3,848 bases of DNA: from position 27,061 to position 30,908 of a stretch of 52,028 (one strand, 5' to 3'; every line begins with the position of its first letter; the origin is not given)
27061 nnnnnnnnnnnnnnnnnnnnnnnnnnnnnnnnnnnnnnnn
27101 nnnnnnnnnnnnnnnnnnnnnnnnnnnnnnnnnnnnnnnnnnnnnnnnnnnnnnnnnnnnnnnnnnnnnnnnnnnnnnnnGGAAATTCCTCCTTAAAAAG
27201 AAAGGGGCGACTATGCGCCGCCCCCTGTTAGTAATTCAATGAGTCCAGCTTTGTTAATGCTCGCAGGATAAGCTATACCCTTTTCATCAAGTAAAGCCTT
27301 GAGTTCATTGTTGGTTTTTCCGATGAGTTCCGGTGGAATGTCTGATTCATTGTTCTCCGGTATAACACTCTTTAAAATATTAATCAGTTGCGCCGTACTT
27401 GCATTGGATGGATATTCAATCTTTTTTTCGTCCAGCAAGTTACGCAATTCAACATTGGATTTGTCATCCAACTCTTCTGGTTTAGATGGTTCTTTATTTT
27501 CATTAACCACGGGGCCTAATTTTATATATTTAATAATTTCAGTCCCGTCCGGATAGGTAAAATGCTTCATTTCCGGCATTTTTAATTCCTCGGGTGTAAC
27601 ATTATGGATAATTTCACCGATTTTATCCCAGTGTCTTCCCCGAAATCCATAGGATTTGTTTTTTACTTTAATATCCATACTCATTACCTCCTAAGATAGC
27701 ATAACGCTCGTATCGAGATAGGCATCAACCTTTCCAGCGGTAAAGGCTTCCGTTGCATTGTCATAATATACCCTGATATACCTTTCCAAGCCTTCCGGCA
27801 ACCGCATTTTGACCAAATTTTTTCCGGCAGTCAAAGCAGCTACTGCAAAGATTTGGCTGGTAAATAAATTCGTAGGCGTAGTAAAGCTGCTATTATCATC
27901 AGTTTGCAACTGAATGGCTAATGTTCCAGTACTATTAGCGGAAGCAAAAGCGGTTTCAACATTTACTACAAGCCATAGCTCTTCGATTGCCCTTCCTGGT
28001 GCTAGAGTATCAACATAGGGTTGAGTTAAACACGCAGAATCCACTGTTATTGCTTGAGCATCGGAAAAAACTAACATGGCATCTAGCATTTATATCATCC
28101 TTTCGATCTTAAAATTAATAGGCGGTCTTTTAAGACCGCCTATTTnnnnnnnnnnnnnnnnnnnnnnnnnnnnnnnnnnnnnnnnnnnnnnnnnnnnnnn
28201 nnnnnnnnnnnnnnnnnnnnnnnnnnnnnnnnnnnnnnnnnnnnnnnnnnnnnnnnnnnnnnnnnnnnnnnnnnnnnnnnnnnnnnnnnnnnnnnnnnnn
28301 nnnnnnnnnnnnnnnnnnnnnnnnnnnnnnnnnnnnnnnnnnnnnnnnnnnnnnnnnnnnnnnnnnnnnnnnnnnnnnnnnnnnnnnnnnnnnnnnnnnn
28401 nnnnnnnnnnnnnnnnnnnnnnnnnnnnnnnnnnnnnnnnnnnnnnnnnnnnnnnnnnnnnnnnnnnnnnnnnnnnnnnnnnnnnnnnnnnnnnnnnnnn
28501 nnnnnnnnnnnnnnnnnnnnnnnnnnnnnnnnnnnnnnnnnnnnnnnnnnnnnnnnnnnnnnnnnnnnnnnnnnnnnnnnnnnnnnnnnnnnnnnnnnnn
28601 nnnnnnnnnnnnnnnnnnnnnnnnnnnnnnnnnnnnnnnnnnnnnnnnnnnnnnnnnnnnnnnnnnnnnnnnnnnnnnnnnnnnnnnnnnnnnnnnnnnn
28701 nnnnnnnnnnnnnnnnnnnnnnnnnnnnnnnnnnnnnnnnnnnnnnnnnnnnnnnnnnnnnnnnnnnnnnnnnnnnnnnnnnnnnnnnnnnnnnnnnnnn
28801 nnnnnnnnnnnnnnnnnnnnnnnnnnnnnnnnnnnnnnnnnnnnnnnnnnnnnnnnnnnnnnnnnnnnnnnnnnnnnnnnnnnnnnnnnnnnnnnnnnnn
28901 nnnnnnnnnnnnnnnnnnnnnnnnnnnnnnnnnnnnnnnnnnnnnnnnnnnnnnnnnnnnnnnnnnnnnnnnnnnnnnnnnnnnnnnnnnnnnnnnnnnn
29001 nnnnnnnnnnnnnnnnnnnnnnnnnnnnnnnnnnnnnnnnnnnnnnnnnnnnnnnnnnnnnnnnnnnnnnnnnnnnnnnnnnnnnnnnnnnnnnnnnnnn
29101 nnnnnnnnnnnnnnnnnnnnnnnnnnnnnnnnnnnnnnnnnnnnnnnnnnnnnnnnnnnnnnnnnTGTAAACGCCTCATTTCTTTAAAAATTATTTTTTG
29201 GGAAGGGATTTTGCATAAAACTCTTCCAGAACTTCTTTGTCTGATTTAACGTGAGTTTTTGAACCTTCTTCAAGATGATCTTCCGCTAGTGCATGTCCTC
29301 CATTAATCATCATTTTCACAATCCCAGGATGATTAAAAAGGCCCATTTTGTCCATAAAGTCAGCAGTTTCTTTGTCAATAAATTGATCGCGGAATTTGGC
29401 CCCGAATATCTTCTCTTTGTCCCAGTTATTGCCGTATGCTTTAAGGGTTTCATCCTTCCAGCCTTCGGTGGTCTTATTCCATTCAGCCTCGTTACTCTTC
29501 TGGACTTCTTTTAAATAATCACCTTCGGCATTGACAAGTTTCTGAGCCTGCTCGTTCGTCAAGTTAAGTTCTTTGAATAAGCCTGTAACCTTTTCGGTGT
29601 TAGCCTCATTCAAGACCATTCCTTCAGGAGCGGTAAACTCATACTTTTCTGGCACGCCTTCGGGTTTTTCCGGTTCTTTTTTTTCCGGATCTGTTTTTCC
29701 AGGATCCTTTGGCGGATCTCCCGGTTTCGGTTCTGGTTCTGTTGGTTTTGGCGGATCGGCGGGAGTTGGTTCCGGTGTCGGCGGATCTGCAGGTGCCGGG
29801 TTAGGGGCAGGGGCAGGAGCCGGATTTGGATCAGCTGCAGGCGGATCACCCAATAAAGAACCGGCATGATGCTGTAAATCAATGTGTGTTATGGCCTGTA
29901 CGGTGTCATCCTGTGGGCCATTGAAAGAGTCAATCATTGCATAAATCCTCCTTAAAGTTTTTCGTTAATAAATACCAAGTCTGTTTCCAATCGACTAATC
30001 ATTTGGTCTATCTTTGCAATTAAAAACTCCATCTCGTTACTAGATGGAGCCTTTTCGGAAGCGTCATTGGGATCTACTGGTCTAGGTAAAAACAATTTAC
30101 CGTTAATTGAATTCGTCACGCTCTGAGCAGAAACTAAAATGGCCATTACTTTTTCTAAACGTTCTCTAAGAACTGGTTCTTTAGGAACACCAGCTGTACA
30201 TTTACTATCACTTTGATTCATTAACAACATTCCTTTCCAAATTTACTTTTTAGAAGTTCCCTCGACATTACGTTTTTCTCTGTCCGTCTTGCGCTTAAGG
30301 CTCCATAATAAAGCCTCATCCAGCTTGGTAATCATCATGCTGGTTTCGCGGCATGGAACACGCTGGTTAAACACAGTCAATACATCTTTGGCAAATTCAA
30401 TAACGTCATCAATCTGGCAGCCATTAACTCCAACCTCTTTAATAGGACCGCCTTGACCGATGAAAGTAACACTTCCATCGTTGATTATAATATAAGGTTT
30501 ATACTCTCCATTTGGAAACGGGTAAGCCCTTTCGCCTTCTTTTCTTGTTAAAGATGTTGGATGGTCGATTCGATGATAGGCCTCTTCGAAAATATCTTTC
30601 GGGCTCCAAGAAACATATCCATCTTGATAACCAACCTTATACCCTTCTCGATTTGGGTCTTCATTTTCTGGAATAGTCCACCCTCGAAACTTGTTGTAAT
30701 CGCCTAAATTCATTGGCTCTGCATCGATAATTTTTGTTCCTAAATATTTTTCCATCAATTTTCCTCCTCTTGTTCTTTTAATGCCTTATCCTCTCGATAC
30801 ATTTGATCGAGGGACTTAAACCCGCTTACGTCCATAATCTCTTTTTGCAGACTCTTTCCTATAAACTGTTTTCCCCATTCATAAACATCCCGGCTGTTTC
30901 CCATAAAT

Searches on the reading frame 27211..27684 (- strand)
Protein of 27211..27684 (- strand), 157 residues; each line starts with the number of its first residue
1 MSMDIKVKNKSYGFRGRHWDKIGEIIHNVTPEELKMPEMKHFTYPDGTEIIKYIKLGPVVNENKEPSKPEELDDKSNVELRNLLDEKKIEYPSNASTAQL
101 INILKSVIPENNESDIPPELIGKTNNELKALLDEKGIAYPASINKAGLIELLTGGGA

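Call 34: search_protein_families(library=pfam, proteins=[window:27211-27684:-], max_evalue=0.01)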
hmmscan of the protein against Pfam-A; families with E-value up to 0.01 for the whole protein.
window:27211-27684:- (157 aa): 3 families
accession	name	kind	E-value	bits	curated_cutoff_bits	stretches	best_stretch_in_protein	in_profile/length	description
PF12949.13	HeH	-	1.4e-12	47.5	28.9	2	79-105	8-34/35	HeH/LEM domain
PF09124.16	Endonuc-dimeris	-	1.3e-05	25.7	22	0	79-105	20-46/54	T4 recombination endonuclease VII, dimerisation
PF10281.14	Ish1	-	0.00023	21.9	26.6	0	124-150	5-32/37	Putative nuclear envelope organisation protein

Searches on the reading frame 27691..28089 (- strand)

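Call 34: search_protein_families(library=pfam, proteins=[window:27691-28089:-], max_evalue=0.01)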
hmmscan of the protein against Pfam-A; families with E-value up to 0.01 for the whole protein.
window:27691-28089:- (132 aa): 1 family
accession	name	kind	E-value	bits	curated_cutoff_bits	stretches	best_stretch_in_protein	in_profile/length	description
PF21190.3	Bbp16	-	9.9e-19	68.2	27.1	1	8-124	1-114/115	Bbp16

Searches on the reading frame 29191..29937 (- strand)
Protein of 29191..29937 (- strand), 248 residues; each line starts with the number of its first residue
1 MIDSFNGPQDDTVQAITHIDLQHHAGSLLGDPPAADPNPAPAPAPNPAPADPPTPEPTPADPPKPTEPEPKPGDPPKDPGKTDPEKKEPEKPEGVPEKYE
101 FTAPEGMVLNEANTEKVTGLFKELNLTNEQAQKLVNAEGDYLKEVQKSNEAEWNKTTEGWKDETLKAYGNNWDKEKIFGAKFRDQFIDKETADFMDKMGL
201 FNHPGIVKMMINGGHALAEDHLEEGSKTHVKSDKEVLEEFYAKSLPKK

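Call 8: search_protein_families(library=phrogs, proteins=[window:29191-29937:-], max_evalue=0.001)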
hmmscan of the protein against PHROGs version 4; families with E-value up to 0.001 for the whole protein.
window:29191-29937:- (248 aa): 4 families
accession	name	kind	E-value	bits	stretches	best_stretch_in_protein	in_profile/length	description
phrog_458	-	other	4.4e-43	149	1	34-243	25-244/246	protease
phrog_30010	-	unknown function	2.4e-14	54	1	87-223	45-180/517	-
phrog_3742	-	unknown function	2e-06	29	1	76-229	88-241/287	-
phrog_18242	-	other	9e-06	26.8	1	84-184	50-149/238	protease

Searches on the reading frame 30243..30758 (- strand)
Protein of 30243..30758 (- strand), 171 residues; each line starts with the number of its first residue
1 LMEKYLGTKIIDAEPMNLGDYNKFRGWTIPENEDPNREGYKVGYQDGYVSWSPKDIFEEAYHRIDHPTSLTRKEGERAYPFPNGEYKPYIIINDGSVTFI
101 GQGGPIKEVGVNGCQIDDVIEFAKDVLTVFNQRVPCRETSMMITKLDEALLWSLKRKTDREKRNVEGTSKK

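Call 34: search_protein_families(library=pfam, proteins=[window:30243-30758:-], max_evalue=0.01)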
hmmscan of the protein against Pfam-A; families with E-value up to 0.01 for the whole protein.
window:30243-30758:- (171 aa): 0 families

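Call 49: search_solved_structures(query=window:30243-30758:-, max_evalue=1, show_alignments=2)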
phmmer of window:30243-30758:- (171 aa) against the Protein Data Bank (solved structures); distinct sequences matched with E-value up to 1: 9.
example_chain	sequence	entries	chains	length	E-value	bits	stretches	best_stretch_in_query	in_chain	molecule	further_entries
8kbb_A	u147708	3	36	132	2e-12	50.3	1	102-170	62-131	Thoeris anti-defense 1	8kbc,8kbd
8kbh_I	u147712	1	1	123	2.2e-05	27.3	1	103-171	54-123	Thoeris anti-defense 1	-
8kbg_D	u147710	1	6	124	2.3e-05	27.3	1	103-171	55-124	Thoeris anti-defense 1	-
8kbh_D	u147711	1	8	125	2.3e-05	27.3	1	103-171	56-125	Thoeris anti-defense 1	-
7uav_A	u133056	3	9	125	2.3e-05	27.3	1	103-171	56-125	ABC transporter ATPase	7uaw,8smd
8kbe_A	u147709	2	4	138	3e-05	26.9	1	103-171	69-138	Thoeris anti-defense 1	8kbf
8y6v_I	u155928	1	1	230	0.00017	24.5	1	97-168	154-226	gp184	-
5e76_A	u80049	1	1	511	0.11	15.3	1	78-119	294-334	SusD-like protein BACOVA_02651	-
5e75_A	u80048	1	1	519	0.12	15.2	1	78-119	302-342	SusD-like protein BACOVA_02651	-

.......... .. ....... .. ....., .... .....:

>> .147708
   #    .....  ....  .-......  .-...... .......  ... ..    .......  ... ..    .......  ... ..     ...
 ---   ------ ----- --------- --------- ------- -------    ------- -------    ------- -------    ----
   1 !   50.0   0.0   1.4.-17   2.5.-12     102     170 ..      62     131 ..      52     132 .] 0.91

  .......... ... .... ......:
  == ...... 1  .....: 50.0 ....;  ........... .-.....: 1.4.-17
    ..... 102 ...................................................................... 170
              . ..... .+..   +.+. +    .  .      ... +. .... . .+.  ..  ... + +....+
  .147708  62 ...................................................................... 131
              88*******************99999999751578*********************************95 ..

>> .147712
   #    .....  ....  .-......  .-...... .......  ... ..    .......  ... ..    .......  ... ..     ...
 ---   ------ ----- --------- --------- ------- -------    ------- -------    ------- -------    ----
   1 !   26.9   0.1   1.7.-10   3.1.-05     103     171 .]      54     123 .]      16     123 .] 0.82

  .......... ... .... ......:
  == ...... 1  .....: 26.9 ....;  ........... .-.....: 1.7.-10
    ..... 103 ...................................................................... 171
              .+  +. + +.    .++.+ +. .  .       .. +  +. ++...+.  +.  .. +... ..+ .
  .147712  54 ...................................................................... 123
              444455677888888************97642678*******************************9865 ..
